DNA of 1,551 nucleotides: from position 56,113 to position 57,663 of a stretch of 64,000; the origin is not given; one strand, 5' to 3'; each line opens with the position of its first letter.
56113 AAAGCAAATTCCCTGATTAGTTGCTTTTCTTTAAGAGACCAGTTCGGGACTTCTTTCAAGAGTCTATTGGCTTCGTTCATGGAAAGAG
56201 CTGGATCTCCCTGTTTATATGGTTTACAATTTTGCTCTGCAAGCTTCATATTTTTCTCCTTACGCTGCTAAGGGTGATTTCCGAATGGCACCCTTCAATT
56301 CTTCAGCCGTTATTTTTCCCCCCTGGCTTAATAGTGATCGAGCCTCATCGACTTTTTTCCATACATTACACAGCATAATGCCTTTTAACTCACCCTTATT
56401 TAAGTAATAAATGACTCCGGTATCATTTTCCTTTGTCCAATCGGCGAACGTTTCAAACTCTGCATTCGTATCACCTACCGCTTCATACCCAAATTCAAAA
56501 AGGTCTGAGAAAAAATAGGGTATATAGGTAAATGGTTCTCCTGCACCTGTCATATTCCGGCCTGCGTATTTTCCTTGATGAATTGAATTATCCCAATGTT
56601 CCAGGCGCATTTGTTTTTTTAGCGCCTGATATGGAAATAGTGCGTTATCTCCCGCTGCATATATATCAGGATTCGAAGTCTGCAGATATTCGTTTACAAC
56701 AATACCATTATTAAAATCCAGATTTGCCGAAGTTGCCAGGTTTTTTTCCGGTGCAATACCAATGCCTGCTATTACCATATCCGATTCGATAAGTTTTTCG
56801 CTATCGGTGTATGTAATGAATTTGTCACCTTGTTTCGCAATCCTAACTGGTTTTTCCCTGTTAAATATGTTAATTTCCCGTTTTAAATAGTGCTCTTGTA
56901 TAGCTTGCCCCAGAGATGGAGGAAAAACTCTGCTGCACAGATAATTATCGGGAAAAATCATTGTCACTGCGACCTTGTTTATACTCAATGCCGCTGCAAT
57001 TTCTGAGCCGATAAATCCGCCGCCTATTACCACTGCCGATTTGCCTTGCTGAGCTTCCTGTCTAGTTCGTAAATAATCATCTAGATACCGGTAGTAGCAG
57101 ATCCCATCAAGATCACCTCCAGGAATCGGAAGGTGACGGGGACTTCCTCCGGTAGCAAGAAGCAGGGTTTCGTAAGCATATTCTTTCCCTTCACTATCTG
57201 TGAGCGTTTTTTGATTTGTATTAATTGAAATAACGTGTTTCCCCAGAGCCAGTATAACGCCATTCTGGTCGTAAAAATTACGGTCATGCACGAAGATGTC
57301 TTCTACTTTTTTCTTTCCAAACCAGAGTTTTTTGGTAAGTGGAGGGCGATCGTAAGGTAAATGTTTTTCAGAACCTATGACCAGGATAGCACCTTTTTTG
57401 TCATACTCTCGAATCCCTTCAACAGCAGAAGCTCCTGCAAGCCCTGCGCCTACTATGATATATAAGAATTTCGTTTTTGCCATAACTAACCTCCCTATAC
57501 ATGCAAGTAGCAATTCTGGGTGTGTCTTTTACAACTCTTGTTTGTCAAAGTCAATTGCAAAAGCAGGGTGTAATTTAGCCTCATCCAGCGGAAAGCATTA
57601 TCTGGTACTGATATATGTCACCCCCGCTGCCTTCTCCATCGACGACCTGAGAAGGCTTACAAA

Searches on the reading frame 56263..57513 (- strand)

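Call 75: search_protein_families(library=pfam, proteins=[window:56263-57513:-], max_evalue=0.00001)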
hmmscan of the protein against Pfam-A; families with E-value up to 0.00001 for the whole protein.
window:56263-57513:- (417 aa): 4 families
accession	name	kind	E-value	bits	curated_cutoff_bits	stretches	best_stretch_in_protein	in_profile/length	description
PF07992.20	Pyr_redox_2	-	1.9e-60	205.2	26.1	1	18-314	3-291/291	Pyridine nucleotide-disulphide oxidoreductase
PF00070.33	Pyr_redox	-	2.9e-13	50.6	22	1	160-231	2-72/82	Pyridine nucleotide-disulphide oxidoreductase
PF14721.12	AIF_C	-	6.8e-11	43.2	25.9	0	317-363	1-48/130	Apoptosis-inducing factor, mitochondrion-associated, C-term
PF13738.12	Pyr_redox_3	-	1.8e-08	34.4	30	1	78-288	88-305/305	Pyridine nucleotide-disulphide oxidoreductase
